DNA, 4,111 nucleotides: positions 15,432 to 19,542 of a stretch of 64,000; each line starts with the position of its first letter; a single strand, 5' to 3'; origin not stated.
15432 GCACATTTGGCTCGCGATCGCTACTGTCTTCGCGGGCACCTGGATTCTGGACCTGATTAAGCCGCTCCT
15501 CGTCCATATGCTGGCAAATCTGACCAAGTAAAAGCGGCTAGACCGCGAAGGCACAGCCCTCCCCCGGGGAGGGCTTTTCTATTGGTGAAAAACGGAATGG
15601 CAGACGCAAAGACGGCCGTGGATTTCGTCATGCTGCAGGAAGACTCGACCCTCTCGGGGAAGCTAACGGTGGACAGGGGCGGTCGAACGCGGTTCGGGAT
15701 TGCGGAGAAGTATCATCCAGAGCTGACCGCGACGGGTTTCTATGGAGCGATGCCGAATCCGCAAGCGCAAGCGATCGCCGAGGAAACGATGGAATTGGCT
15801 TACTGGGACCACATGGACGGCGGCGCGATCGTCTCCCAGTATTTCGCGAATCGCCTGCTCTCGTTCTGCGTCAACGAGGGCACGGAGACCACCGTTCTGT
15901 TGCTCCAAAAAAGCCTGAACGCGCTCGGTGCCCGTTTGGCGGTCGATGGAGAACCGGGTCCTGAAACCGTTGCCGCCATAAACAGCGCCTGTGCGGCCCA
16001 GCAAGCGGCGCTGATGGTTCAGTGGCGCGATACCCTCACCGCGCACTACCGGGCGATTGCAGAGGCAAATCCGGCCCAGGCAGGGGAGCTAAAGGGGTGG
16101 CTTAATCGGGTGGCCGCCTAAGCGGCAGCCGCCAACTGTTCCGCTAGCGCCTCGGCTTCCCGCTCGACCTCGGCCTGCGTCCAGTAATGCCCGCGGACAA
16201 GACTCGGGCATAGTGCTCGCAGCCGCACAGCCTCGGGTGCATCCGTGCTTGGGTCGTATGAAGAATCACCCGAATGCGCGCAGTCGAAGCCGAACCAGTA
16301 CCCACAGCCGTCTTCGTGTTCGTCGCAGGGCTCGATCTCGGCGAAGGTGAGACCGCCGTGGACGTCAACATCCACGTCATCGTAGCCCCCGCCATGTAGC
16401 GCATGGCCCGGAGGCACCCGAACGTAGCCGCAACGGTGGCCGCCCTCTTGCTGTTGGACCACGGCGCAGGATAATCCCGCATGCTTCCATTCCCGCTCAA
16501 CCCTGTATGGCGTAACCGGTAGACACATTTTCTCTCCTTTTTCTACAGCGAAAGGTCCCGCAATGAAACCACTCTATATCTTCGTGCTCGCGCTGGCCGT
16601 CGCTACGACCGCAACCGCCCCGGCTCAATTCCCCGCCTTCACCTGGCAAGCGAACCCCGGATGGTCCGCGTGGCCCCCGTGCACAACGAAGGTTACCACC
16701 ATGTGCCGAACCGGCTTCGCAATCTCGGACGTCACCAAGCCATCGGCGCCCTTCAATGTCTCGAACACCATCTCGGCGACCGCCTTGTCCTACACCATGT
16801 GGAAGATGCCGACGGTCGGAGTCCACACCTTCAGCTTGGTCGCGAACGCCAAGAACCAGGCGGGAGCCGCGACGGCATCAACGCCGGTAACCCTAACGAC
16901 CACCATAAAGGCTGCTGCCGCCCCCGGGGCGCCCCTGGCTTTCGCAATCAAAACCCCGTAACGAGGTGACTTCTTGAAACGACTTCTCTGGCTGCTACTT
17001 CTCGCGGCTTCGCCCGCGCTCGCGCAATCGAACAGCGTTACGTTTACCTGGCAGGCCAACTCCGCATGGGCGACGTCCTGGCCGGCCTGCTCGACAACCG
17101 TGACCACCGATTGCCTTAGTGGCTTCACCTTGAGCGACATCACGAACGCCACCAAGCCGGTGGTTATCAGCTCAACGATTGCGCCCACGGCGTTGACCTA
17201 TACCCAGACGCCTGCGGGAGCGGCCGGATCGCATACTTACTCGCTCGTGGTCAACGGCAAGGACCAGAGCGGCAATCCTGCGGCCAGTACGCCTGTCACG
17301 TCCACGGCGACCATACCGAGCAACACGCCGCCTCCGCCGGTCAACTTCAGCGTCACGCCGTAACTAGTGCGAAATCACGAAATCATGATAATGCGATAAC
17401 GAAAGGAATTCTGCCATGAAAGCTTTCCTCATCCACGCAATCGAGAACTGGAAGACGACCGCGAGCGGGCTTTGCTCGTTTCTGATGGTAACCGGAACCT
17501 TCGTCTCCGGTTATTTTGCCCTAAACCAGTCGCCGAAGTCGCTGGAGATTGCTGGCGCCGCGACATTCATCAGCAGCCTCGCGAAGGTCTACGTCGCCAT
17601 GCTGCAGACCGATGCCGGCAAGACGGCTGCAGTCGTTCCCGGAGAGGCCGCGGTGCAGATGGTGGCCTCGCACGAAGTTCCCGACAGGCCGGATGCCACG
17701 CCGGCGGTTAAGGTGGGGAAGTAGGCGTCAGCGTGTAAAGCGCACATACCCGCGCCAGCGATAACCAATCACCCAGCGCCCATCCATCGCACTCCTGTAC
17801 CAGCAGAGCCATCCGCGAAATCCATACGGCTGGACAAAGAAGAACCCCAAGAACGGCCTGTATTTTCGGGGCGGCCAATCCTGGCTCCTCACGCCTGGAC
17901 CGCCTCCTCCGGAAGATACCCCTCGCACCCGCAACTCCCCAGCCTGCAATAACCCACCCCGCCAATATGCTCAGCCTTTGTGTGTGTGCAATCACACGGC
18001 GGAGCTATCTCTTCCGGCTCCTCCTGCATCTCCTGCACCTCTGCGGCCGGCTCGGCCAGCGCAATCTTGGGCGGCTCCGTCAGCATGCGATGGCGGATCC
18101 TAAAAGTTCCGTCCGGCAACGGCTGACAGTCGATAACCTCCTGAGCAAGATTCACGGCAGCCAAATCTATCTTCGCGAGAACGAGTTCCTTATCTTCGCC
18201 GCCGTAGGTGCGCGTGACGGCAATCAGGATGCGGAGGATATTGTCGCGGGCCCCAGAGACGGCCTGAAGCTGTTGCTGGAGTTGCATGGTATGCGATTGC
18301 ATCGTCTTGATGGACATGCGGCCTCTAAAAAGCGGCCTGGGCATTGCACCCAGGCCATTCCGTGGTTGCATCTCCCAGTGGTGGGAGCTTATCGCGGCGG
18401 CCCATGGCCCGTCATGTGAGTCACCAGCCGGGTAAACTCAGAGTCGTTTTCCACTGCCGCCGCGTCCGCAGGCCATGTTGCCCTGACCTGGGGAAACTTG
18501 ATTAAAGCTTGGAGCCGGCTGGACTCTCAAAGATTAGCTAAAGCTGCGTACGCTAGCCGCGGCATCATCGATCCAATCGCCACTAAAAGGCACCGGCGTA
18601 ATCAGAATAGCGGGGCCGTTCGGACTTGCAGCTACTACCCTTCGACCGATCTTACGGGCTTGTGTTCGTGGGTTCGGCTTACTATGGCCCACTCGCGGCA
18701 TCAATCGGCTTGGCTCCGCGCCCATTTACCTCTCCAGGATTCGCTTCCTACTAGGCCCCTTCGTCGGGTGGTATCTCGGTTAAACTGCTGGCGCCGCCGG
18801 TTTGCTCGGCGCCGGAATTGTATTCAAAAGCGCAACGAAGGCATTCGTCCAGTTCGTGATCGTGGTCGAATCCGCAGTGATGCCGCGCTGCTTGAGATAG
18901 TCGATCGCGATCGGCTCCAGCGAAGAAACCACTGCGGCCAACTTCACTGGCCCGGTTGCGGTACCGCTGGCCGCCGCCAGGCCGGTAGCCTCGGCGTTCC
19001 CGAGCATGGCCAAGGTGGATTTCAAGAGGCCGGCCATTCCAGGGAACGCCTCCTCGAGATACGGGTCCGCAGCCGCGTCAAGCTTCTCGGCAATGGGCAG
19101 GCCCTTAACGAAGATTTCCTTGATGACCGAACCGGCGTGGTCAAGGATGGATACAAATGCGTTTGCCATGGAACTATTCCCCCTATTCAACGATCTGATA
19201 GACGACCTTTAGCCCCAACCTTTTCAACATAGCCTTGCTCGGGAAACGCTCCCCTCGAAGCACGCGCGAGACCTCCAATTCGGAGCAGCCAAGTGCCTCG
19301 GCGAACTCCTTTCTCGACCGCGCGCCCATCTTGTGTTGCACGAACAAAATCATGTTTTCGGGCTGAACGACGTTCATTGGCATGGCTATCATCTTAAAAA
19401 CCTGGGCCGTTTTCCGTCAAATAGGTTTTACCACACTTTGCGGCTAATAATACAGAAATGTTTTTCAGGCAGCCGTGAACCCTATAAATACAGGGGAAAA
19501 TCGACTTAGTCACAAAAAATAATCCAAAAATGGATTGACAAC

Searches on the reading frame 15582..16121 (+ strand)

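Call 12: search_protein_families(library=pfam, proteins=[window:15582-16121:+], max_evalue=0.01)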
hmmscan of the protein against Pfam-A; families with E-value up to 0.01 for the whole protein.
window:15582-16121:+ (179 aa): 3 families
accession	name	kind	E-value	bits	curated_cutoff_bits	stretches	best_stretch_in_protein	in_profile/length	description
PF09374.15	PG_binding_3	-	8.2e-11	42.4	24.6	1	105-177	3-75/76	Predicted Peptidoglycan domain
PF05838.17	Glyco_hydro_108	-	2e-06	28.7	21.2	1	30-100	16-85/85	Glycosyl hydrolase 108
PF01471.23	PG_binding_1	-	0.0071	16.9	23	0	104-133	4-34/57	Putative peptidoglycan binding domain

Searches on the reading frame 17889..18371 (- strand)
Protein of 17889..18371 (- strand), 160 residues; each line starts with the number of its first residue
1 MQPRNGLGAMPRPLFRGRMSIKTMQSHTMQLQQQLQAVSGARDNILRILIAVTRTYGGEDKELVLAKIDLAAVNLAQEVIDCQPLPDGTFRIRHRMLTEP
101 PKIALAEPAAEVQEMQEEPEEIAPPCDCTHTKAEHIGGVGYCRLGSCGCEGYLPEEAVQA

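Call 12: search_protein_families(library=pfam, proteins=[window:17889-18371:-], max_evalue=0.01)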
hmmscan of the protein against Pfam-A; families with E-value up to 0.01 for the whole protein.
window:17889-18371:- (160 aa): 0 families

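Call 16: find_related_loci(query=window:17889-18317:-, collection=viral_contigs, flank=3000)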
Query window:17889-18317:- (142 aa) in viral_contigs; peptide patterns used: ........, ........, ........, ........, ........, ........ (x = any residue, [..] = any of these).
8 stretches matched a pattern, but none encodes a relative of the query by tblastn (E <= 1e-3).

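Call 44: find_related_loci(query=A4, collection=metagenome_contigs, flank=1500)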
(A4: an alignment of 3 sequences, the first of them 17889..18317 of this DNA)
Query A4 (142 aa) in metagenome_contigs; peptide patterns used: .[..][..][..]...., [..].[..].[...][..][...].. (x = any residue, [..] = any of these).
600 stretches matched a pattern, but none encodes a relative of the query by tblastn (E <= 1e-3).

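Call 49: search_protein_families(library=phrogs, proteins=[window:17889-18317:-], max_evalue=0.01)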
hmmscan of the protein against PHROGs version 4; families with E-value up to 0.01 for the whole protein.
window:17889-18317:- (142 aa): 0 families

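Call 64: predict_structure(alignment_id=A4)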
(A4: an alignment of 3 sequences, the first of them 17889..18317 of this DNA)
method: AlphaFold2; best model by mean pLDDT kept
length: 142 residues; sequences in the alignment: 3
mean_pLDDT: 55.5   pTM: 0.31
mean pLDDT of the five models: 55.5, 55.2, 53.1, 50.7, 50.6
residues with pLDDT >= 90: 0; 70-90: 26; 50-70: 49; < 50: 67
segments of 3 or more residues with pLDDT < 50: 49-59, 78-108, 119-122, 124-142
pLDDT, mean of each block of 10 residues (from residue 1): 79 78 69 68 57 48 63 56 40 43 44 51 46 41 33
secondary structure, 60 per line:
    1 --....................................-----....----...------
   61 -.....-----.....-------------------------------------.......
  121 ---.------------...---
elements in order: H3-38 E44-47 E62-66 E72-76

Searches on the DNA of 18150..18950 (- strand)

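Call 4: search_rna_families(source=window, start=18150, end=18950, threshold=evalue, max_evalue=10, show_alignments=3)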
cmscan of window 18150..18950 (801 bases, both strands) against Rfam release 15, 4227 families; matches with E-value up to 10: 1.
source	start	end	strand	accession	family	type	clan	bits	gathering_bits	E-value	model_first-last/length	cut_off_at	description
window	18333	18367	-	RF03083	cow-rumen-3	Gene; sRNA;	-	12.7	86.7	3.7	103-139/141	no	cow-rumen-3 RNA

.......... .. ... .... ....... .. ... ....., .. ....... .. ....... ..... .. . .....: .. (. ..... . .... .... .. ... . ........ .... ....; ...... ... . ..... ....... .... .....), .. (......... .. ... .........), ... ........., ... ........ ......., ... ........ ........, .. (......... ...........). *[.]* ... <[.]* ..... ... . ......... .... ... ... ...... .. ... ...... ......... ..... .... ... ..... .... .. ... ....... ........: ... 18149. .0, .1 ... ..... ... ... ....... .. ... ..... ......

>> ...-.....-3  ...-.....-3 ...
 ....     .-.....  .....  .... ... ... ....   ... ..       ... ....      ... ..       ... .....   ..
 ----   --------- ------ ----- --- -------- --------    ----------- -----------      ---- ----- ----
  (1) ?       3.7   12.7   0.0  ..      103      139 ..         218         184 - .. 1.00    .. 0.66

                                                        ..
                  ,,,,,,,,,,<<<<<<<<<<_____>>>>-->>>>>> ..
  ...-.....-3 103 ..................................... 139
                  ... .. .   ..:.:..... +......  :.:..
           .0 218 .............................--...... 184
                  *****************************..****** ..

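Call 11: search_dna_similar(query=window:18317-18785:-, collection=phages, mode=distant)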
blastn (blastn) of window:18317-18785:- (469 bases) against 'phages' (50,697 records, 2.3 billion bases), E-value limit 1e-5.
No match.

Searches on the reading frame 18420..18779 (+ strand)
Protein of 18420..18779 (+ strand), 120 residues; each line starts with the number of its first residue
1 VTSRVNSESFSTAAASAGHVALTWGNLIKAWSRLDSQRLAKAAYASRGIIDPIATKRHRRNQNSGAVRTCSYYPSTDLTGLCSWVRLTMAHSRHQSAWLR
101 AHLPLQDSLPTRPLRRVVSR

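Call 49: search_protein_families(library=phrogs, proteins=[window:18420-18779:+], max_evalue=0.01)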
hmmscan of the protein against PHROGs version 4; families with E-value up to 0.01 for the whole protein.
window:18420-18779:+ (120 aa): 0 families

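Call 50: search_protein_families(library=pfam, proteins=[window:18420-18779:+], max_evalue=1)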
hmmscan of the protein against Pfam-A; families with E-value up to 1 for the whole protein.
window:18420-18779:+ (120 aa): 0 families

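Call 57: find_homologous_proteins(query=window:18420-18779:+, max_evalue=1)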
Query window:18420-18779:+: 13 candidates shared short words with the query, none scored E <= 1.

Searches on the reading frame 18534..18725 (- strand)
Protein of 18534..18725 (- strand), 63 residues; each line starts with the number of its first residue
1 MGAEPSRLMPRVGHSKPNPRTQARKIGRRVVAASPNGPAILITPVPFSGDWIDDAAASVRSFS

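Call 12: search_protein_families(library=pfam, proteins=[window:18534-18725:-], max_evalue=0.01)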
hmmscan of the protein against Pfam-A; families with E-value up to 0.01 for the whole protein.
window:18534-18725:- (63 aa): 0 families

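Call 41: find_homologous_proteins(query=window:18534-18725:-, max_evalue=10)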
Query window:18534-18725:- (63 aa): 1 proteins with E <= 10 among 1 candidates.
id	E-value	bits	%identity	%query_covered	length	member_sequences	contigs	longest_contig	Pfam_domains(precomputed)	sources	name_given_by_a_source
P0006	4.1e-34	132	100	100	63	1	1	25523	-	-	-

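Call 49: search_protein_families(library=phrogs, proteins=[window:18534-18725:-], max_evalue=0.01)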
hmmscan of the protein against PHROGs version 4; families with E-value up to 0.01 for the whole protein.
window:18534-18725:- (63 aa): 0 families

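Call 50: search_protein_families(library=pfam, proteins=[window:18534-18725:-], max_evalue=1)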
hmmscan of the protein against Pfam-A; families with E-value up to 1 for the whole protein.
window:18534-18725:- (63 aa): 0 families

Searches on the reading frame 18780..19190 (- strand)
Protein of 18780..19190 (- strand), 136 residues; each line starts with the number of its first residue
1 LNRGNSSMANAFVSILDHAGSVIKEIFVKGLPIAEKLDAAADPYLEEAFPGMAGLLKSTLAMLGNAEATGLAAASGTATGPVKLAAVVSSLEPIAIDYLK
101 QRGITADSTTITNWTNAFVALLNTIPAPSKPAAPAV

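Call 12: search_protein_families(library=pfam, proteins=[window:18780-19190:-], max_evalue=0.01)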
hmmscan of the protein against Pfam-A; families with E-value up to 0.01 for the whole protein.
window:18780-19190:- (136 aa): 0 families

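Call 13: find_related_loci(query=window:18780-19190:-, collection=viral_contigs, flank=3000)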
Query window:18780-19190:- (136 aa) in viral_contigs; peptide patterns used: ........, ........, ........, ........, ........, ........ (x = any residue, [..] = any of these).
20 stretches matched a pattern, but none encodes a relative of the query by tblastn (E <= 1e-3).

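Call 15: find_homologous_proteins(query=window:18780-19190:-)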
Query window:18780-19190:- (136 aa): 5 proteins with E <= 0.001 among 187 candidates.
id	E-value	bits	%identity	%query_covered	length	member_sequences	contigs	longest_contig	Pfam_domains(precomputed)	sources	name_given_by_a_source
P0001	5.8e-73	261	100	95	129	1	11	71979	-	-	-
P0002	8.8e-61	222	86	87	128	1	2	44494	-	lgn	-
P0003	3.1e-60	220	86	87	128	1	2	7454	-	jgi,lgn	jgi:hypothetical protein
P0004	4.2e-59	216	86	87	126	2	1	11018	-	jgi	jgi:hypothetical protein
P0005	1.2e-10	60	87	29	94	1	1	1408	-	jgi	jgi:hypothetical protein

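Call 17: find_encoding_contigs(protein=P0002, flank=4000)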
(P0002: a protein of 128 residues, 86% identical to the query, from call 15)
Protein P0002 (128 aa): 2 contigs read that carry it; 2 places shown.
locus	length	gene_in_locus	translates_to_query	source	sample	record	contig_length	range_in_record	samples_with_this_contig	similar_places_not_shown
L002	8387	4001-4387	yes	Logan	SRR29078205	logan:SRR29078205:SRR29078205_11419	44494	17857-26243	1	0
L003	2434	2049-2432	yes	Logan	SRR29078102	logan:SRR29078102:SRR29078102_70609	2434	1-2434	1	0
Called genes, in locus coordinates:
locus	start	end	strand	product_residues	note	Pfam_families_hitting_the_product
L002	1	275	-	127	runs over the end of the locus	PF00072:Response_reg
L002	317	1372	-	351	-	PF13619:KTSC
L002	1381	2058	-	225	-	-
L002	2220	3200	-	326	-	PF03837:RecT (weak)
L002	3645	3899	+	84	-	-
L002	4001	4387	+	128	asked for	-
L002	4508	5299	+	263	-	PF10127:RlaP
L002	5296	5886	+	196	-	-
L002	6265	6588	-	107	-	-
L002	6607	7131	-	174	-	PF05838:Glyco_hydro_108 (weak), PF09374:PG_binding_3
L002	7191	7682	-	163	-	-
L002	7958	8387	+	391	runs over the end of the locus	PF09594:GT87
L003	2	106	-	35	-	?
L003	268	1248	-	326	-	PF03837:RecT (weak)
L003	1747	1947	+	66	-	-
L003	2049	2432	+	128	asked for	?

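Call 18: find_encoding_contigs(protein=P0003, flank=4000)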
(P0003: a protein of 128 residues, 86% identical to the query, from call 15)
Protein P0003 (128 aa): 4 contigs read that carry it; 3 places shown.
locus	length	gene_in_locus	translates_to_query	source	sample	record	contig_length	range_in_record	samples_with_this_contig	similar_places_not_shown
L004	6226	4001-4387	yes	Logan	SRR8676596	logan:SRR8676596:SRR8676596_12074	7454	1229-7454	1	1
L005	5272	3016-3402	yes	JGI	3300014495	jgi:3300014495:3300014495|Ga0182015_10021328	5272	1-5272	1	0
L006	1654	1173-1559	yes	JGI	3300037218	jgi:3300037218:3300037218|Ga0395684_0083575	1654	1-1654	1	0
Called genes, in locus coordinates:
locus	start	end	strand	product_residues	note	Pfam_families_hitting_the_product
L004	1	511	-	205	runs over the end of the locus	-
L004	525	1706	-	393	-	-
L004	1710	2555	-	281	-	PF12684:DUF3799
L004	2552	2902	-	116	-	-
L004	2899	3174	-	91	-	-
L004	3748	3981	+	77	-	-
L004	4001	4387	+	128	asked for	-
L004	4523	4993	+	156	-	-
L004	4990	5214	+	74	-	-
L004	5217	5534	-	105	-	-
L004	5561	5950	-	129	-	-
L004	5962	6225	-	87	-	?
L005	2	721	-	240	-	?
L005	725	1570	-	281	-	PF12684:DUF3799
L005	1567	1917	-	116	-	-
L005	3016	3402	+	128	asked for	-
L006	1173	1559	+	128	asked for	-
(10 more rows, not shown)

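Call 19: find_encoding_contigs(protein=P0004, flank=4000)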
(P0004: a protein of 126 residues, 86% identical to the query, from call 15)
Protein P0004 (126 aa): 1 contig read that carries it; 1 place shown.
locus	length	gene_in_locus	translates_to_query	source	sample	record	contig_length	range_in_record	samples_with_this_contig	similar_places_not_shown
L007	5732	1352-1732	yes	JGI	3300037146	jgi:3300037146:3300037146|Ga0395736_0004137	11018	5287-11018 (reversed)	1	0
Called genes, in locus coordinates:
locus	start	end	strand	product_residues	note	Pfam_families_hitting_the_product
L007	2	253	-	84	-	?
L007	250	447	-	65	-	-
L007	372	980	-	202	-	PF13384:HTH_23 (faint)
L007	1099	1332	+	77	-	-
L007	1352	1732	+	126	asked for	-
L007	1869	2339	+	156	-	-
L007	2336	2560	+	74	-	-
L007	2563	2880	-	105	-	-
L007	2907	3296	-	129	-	-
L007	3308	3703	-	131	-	-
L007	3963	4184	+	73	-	-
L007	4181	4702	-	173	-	PF05838:Glyco_hydro_108 (weak), PF09374:PG_binding_3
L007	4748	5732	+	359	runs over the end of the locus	PF01385:OrfB_IS605, PF07282:Cas12f1-like_TNB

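Call 20: find_encoding_contigs(protein=P0001, flank=4000, max_places=10)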
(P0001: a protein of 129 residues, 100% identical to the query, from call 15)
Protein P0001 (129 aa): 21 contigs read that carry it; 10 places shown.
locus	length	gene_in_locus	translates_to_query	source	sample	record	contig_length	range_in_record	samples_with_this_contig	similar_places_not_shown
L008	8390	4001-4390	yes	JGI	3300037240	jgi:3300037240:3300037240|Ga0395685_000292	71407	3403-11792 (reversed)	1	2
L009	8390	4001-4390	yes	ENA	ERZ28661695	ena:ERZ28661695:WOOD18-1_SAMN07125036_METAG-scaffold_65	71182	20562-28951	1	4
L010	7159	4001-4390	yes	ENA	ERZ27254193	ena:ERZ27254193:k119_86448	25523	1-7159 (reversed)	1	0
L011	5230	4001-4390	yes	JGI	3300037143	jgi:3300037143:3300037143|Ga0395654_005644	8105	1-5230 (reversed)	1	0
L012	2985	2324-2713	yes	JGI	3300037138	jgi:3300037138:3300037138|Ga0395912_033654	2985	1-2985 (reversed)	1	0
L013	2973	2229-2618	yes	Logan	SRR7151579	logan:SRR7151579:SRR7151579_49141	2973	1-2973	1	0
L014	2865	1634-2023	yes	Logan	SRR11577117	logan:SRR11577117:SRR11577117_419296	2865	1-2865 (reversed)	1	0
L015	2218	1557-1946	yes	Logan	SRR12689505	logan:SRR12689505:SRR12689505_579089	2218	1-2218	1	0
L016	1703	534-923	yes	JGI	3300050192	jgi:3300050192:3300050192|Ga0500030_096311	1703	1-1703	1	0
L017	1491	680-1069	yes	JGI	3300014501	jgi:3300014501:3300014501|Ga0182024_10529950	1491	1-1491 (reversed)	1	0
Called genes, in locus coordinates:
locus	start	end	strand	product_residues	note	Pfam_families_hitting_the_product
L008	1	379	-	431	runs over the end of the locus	-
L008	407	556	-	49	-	-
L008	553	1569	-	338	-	PF13619:KTSC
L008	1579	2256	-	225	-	-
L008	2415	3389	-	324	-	PF03837:RecT (weak)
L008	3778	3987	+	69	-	-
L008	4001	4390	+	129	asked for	-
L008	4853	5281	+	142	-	-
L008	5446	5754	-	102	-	-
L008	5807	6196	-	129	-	-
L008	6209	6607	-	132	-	-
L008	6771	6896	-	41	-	-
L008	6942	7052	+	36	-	-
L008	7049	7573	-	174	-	PF05838:Glyco_hydro_108 (weak), PF09374:PG_binding_3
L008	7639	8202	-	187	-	-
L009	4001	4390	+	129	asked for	-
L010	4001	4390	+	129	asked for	-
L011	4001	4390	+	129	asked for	-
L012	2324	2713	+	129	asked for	-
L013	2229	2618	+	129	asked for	-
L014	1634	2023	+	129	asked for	-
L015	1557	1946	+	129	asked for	-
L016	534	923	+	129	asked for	-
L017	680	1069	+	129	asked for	-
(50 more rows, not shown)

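Call 27: find_related_loci(query=A2, collection=genome_contigs, flank=4000)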
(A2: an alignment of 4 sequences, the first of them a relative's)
Query A2 (129 aa) in genome_contigs; peptide patterns used: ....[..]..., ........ (x = any residue, [..] = any of these).
459 stretches matched a pattern, but none encodes a relative of the query by tblastn (E <= 1e-3).

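Call 28: find_related_loci(query=A2, collection=viral_contigs, flank=4000)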
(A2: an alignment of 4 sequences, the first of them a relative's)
Query A2 (129 aa) in viral_contigs; peptide patterns used: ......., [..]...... (x = any residue, [..] = any of these).
94 stretches matched a pattern, but none encodes a relative of the query by tblastn (E <= 1e-3).

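Call 42: find_encoding_contigs(protein=P0005, flank=4000)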
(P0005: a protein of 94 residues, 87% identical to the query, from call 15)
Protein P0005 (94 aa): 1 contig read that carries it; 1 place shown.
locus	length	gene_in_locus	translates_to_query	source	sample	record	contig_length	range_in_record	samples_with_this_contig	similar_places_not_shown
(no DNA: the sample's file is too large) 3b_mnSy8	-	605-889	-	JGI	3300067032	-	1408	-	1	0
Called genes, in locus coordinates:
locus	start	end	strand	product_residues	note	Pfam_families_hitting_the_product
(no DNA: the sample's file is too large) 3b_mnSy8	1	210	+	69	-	?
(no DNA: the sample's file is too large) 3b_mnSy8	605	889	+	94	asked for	-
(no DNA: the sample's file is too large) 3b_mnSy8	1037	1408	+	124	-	?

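Call 49: search_protein_families(library=phrogs, proteins=[window:18780-19169:-], max_evalue=0.01)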
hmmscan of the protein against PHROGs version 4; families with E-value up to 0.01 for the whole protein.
window:18780-19169:- (129 aa): 0 families

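Call 65: predict_structure(alignment_id=A2)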
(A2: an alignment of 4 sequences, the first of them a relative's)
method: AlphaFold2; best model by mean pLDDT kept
length: 129 residues; sequences in the alignment: 4
mean_pLDDT: 50.6   pTM: 0.35
mean pLDDT of the five models: 50.6, 46.4, 45.7, 41.5, 37.9
residues with pLDDT >= 90: 0; 70-90: 2; 50-70: 68; < 50: 59
segments of 3 or more residues with pLDDT < 50: 1-6, 23-28, 33-35, 37-45, 57-76, 118-129
pLDDT, mean of each block of 10 residues (from residue 1): 47 56 49 49 50 49 34 45 62 59 66 56 34
secondary structure, 60 per line:
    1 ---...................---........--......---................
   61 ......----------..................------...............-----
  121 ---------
elements in order: H4-22 H26-33 H36-41 H45-66 H77-94 H101-115

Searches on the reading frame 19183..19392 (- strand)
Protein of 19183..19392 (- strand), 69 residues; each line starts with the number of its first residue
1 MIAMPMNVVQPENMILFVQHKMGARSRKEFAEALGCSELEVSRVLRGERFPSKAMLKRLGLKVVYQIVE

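Call 12: search_protein_families(library=pfam, proteins=[window:19183-19392:-], max_evalue=0.01)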
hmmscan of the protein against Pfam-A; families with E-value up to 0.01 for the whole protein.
window:19183-19392:- (69 aa): 2 families
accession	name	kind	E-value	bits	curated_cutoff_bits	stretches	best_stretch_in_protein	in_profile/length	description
PF13560.12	HTH_31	-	1.8e-05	25.4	27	1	25-59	15-50/64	Helix-turn-helix domain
PF01381.28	HTH_3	-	0.0014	19.1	23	1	26-59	11-44/55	Helix-turn-helix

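Call 49: search_protein_families(library=phrogs, proteins=[window:19183-19392:-], max_evalue=0.01)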
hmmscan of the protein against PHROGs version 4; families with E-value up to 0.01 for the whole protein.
window:19183-19392:- (69 aa): 9 families
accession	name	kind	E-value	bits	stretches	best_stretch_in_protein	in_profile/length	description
phrog_3642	-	DNA, RNA and nucleotide metabolism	3.6e-05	24.6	1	19-56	16-53/79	HTH DNA binding protein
phrog_2328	-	transcription regulation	0.00015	22.5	1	25-60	29-64/128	transcriptional repressor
phrog_725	-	transcription regulation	0.00064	20.6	1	16-64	17-66/101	CII-like regulator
phrog_9103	-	transcription regulation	0.00068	20.6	1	18-57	16-54/78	transcriptional repressor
phrog_8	-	transcription regulation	0.0037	17.8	1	21-59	161-204/346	transcriptional regulator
phrog_2439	-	transcription regulation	0.0051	16.7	1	25-59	21-55/367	transcriptional regulator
phrog_638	-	transcription regulation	0.0064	17.4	1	18-59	11-52/145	transcriptional regulator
phrog_4779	-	transcription regulation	0.0073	17.8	1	26-55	17-46/98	transcriptional regulator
phrog_925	-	DNA, RNA and nucleotide metabolism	0.0086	16.8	0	26-49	19-42/67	HTH DNA binding protein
